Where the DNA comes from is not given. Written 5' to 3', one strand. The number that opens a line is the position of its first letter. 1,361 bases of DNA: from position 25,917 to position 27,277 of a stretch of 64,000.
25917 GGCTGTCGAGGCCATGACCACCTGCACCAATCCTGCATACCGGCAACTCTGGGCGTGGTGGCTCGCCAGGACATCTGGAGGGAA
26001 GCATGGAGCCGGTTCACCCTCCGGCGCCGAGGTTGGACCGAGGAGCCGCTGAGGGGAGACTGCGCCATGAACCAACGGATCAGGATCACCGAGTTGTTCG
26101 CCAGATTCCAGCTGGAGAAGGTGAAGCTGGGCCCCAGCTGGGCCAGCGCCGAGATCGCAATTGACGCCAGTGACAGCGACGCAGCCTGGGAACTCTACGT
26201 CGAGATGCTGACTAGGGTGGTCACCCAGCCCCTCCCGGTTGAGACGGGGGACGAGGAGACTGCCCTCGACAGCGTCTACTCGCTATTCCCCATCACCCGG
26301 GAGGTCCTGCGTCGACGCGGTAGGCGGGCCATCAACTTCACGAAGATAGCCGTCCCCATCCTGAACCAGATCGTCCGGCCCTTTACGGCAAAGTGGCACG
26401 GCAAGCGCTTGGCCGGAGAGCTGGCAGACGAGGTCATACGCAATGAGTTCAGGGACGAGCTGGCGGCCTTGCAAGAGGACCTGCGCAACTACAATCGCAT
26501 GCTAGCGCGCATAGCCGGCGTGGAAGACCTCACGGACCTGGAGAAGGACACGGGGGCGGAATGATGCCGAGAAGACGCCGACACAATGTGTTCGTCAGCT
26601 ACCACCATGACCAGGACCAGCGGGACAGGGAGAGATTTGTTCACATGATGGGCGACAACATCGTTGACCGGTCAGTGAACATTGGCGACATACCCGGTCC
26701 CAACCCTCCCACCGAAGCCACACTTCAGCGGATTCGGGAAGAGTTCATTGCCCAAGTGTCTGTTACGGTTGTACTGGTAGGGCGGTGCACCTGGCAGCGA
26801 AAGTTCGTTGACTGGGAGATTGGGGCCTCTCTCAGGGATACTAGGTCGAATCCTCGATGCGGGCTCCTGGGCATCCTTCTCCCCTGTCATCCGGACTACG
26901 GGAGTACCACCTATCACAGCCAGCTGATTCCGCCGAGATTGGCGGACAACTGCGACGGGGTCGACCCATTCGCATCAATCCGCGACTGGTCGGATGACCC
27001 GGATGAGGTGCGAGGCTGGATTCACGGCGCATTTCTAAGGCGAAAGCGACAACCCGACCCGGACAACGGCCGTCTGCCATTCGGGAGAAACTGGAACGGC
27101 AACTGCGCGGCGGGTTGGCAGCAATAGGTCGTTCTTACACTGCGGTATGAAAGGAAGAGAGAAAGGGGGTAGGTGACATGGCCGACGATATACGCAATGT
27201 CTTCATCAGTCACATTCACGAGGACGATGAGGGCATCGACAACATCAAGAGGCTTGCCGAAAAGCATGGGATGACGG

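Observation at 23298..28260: Six-gene operon combining hydroxymethyl-pyrimidine-type nucleotide enzymes with two TIR-like proteins and an Nmad2-like protein: candidate undescribed defence / nucleotide-modification system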

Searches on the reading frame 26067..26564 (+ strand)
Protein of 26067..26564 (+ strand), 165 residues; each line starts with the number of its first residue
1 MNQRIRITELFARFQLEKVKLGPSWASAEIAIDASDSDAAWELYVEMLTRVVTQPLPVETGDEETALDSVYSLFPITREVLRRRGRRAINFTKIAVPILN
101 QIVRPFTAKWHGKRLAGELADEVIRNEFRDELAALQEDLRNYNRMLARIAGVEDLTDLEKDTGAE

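Call 5: search_protein_families(library=pfam, proteins=[window:26067-26564:+], max_evalue=0.1)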
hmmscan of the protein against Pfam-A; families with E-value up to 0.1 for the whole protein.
window:26067-26564:+ (165 aa): 1 family
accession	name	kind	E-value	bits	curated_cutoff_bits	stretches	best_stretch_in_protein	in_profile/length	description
PF02431.20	Chalcone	-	0.021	14.7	27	1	87-141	34-85/203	Chalcone-flavanone isomerase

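Call 6: search_protein_families(library=padloc, proteins=[window:26067-26564:+], max_evalue=0.1)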
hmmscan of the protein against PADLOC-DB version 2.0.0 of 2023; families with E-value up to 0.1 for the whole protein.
window:26067-26564:+ (165 aa): 0 families

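Call 8: search_protein_families(library=ncbifam, proteins=[window:26067-26564:+], max_evalue=0.01)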
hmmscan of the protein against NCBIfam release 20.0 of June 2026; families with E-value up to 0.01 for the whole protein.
window:26067-26564:+ (165 aa): 0 families

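Call 9: search_protein_families(library=phrogs, proteins=[window:26067-26564:+], max_evalue=0.01)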
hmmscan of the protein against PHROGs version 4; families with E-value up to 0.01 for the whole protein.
window:26067-26564:+ (165 aa): 0 families

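Call 35: find_homologous_proteins(query=window:26067-26564:+)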
Query window:26067-26564:+ (165 aa): 3739 proteins with E <= 0.001 among 4744 candidates; the best 120 are listed.
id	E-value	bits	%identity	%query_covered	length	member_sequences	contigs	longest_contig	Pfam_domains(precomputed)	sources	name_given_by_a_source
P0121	5.3e-101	353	100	100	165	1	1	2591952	-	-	-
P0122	8.6e-95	333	94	100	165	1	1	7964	-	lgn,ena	-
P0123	8.6e-95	333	93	100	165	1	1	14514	-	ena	-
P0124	6.6e-94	330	93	100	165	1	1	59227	-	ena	-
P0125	7.7e-94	330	92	100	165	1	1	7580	-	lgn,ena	-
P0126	8.5e-94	330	93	100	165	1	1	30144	-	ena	-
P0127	1.2e-93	329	93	100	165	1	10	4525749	-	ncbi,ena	-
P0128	1.5e-93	329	92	100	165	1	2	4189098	-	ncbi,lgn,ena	-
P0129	1.9e-93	328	91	100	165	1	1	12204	-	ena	-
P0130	3.1e-93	328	93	100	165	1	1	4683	-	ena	-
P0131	4.8e-93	327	93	100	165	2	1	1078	-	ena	-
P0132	9.4e-93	326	92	100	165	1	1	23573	-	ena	-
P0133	1.0e-92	326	93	100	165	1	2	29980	-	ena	-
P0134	1.2e-92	326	92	100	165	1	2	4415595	-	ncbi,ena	-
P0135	3.1e-92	324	92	100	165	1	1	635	-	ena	-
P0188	6.0e-68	246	70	93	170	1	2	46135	-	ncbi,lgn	-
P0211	6.0e-67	242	68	95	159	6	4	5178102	-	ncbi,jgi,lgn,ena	-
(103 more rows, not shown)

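Call 47: predict_structure(alignment_id=A3)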
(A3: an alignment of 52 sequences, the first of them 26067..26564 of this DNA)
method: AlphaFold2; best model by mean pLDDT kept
length: 165 residues; sequences in the alignment: 52
mean_pLDDT: 86.7   pTM: 0.84
mean pLDDT of the five models: 86.7, 86.2, 85.2, 84.3, 75.7
residues with pLDDT >= 90: 101; 70-90: 46; 50-70: 12; < 50: 6
segments of 3 or more residues with pLDDT < 50: 161-165
pLDDT, mean of each block of 10 residues (from residue 1): 79 92 73 92 92 78 88 92 83 92 95 92 94 94 95 81 37
secondary structure, 60 per line:
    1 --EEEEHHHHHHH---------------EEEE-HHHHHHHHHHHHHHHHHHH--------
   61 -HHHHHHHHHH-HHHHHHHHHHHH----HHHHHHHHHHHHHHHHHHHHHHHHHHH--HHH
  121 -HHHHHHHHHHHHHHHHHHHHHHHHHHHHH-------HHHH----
elements in order: E3-6 H7-13 E29-32 H34-52 H62-71 H73-84 H89-115 H122-150 H158-161

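Call 51: fold_search(model_id=the predicted structure, library=pdb)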
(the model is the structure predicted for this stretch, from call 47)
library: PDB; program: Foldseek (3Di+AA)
matches with E <= 10: 148; with E <= 0.001: 0
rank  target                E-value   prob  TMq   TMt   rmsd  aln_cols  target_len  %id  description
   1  5w93_A                1.2e+00  0.51  0.38  0.44   8.1       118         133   15  p130Cas complex with paxillin LD1 (released 2017-09-06)
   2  1wn0_B                1.7e+00  0.11  0.24  0.30  11.4       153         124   16  Crystal Structure of Histidine-containing Phosphotransfer Protein, ZmHP2, from maize (released 2005-01-25)
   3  1qvx_MODEL_1_A        1.7e+00  0.28  0.37  0.43   9.0       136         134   14  SOLUTION STRUCTURE OF THE FAT DOMAIN OF FOCAL ADHESION KINASE (released 2004-03-02)
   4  3t6g_D                1.9e+00  0.21  0.32  0.38   9.2       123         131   14  Structure of the complex between NSP3 (SHEP1) and p130Cas (released 2011-11-23)
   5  2lp4_MODEL_1_A        2.1e+00  0.16  0.31  0.24  13.7       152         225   18  Solution structure of P1-CheY/P2 complex in bacterial chemotaxis (released 2012-10-24)
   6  5w93_C                2.1e+00  0.14  0.27  0.35  12.3       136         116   16  p130Cas complex with paxillin LD1 (released 2017-09-06)
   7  3gm3                  2.2e+00  0.25  0.38  0.44   8.4       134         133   14  Crystal Structure of the Focal Adhesion Targeting (FAT) Domain of Pyk2 (released 2009-05-05)
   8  4xef_D                2.3e+00  0.14  0.30  0.35   9.7       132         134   15  Pyk2-FAT complexed with Leupaxin LD motif LD1 (released 2015-12-23)
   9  6dg6_D                2.5e+00  0.15  0.26  0.37   7.0       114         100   13  Structure of a de novo designed Interleukin-2/Interleukin-15 mimetic (released 2019-01-16)
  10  1k05_C                2.6e+00  0.25  0.37  0.41   6.0       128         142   11  Crystal structure of the Focal Adhesion Targeting Domain of Focal Adhesion Kinase (released 2002-01-30)
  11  4r32_A                2.6e+00  0.23  0.38  0.44   8.4       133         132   16  Crystal Structure Analysis of Pyk2 and Paxillin LD motifs (released 2014-09-17)
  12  1i5n_D                2.7e+00  0.20  0.30  0.37   9.5       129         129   16  Crystal structure of the P1 domain of CheA from Salmonella typhimurium (released 2001-07-11)
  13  2lk4_MODEL_1_A        2.7e+00  0.16  0.36  0.41   8.6       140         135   17  Structural and mechanistic insights into the interaction between PAT Pyk2 and Paxillin LD motif (released 2012-10-10)
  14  9dm3_MODEL_1_A        2.9e+00  0.30  0.42  0.49   6.2       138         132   16  De novo design of proteins that bind naphthalenediimides, powerful photooxidants with tunable photophysical pr (released 2025-03-05)
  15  4xev_D                2.9e+00  0.23  0.40  0.43  10.9       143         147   14  Fusion of Pyk2-FAT domain with Leupaxin LD1 motif, complexed with Leupaxin LD4 peptide (released 2015-12-30)
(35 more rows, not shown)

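Call 75: search_solved_structures(query=A3, max_evalue=10)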
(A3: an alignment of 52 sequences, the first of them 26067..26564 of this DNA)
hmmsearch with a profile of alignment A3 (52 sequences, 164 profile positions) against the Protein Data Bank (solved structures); distinct sequences matched with E-value up to 10: 2.
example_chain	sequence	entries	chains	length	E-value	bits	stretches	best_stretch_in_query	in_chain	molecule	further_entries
8jxg_D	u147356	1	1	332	0.087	15.7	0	109-153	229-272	rat RAP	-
6vfi_A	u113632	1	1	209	4.7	10.1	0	53-105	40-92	O43_dn18A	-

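Call 89: find_encoding_contigs(protein=P0211, flank=6000, max_places=3)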
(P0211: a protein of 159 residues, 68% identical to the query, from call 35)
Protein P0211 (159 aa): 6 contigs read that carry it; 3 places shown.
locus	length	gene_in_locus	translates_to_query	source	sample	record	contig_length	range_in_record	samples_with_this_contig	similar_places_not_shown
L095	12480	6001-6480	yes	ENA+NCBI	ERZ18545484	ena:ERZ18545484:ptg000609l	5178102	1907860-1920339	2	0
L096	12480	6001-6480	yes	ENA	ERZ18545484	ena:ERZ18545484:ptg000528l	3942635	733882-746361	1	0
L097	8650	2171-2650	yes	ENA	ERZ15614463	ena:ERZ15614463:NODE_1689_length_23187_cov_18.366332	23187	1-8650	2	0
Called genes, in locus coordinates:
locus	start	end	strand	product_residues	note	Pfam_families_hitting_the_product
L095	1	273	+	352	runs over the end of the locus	PF02012:BNR (faint), PF25852:DUF6242_C (faint), PF14870:PSII_BNR (faint), PF15902:Sortilin-Vps10 (weak)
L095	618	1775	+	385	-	PF04909:Amidohydro_2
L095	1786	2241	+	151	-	PF11578:DUF3237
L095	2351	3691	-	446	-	PF00296:Bac_luciferase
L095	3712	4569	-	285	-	PF00296:Bac_luciferase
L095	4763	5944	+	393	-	PF13784:Fic_N, PF02661:Fic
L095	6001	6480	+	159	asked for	-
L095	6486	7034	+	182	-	PF08937:ThsB_TIR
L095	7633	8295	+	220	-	PF00188:CAP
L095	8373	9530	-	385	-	PF04909:Amidohydro_2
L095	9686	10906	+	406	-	PF00144:Beta-lactamase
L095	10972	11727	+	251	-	-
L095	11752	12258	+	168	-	PF02566:OsmC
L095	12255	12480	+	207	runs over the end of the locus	PF04191:PEMT, PF04140:ICMT (weak)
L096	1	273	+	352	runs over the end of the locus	PF02012:BNR (faint), PF25852:DUF6242_C (faint), PF14870:PSII_BNR (faint), PF15902:Sortilin-Vps10 (weak)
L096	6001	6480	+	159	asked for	-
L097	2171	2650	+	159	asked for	-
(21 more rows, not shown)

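Call 90: find_encoding_contigs(protein=P0188, flank=6000, max_places=2)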
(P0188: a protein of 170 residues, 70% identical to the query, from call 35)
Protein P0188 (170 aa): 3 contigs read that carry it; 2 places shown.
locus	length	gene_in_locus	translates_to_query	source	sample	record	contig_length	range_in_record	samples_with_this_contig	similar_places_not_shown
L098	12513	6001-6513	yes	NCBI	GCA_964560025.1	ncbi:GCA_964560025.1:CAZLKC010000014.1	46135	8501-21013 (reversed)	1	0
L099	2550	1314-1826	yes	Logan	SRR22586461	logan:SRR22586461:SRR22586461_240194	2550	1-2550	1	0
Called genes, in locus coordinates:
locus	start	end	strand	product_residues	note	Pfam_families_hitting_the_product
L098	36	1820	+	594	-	PF01757:Acyl_transf_3, PF12796:Ank_2, PF13606:Ank_3 (faint), PF13637:Ank_4, PF13857:Ank_5, PF00023:Ank, PF01757:Acyl_transf_3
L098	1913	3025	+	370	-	PF03069:FmdA_AmdA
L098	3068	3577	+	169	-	PF00160:Pro_isomerase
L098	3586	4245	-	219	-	PF00583:Acetyltransf_1, PF13508:Acetyltransf_7, PF13673:Acetyltransf_10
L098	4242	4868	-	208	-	PF00156:Pribosyltran (weak)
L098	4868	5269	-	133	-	PF01042:Ribonuc_L-PSP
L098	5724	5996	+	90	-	-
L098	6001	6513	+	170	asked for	-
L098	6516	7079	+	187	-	PF08937:ThsB_TIR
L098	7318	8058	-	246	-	PF00226:DnaJ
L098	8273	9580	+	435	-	PF27998:ArabinogalactanP (faint)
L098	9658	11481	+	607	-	PF00528:BPD_transp_1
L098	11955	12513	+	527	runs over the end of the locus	PF00089:Trypsin, PF13365:Trypsin_2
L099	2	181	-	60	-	?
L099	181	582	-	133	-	PF01042:Ribonuc_L-PSP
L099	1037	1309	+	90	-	-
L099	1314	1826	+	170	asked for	-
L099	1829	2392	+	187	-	PF08937:ThsB_TIR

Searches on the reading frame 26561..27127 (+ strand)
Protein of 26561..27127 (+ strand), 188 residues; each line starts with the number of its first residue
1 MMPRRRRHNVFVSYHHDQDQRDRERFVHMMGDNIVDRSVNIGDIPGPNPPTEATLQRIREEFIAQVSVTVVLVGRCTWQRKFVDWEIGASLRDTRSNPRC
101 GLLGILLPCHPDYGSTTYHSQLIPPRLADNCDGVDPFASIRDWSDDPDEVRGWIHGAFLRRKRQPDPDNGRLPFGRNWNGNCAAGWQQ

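Call 5: search_protein_families(library=pfam, proteins=[window:26561-27127:+], max_evalue=0.1)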
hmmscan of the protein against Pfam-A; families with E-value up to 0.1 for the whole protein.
window:26561-27127:+ (188 aa): 1 family
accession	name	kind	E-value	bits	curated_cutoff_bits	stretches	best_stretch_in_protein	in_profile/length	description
PF08937.16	ThsB_TIR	-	2.8e-13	50.6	21.2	1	11-98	1-86/100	Thoeris protein ThsB, TIR-like domain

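Call 6: search_protein_families(library=padloc, proteins=[window:26561-27127:+], max_evalue=0.1)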
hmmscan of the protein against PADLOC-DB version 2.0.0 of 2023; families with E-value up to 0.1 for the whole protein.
window:26561-27127:+ (188 aa): 8 families
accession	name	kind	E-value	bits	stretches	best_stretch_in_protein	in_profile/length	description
PDLC04688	PDC-M50B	-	2.7e-08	32.2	1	8-94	3-92/162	-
PDLC00431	ThsB1|ThsB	-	3e-07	29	1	44-94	41-91/162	TIR-like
PDLC00418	ThsB1|ThsB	-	4.2e-07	27.9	1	6-92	3-90/155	TIR-like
PDLC00433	ThsB1|ThsB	-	3.5e-06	25.1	1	8-94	3-88/164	TIR-like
PDLC00436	ThsB1|ThsB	-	0.0016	15.9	1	7-89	35-115/183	TIR-like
PDLC00428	ThsB1|ThsB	-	0.0023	16.3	1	9-108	4-122/219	TIR-like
PDLC00419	ThsB1|ThsB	-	0.0027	15.6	1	4-88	24-106/165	TIR-like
PDLC00423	ThsB1|ThsB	-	0.021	12.5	1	7-89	35-116/190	TIR-like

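Call 8: search_protein_families(library=ncbifam, proteins=[window:26561-27127:+], max_evalue=0.01)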
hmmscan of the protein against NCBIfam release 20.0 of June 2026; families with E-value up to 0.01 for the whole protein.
window:26561-27127:+ (188 aa): 0 families

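Call 9: search_protein_families(library=phrogs, proteins=[window:26561-27127:+], max_evalue=0.01)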
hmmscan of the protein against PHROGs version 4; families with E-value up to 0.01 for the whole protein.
window:26561-27127:+ (188 aa): 2 families
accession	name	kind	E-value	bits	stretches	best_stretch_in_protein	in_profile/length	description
phrog_13658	-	unknown function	1.5e-14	55.2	1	7-112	2-109/198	-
phrog_6988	-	unknown function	0.00099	20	1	8-90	4-90/135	-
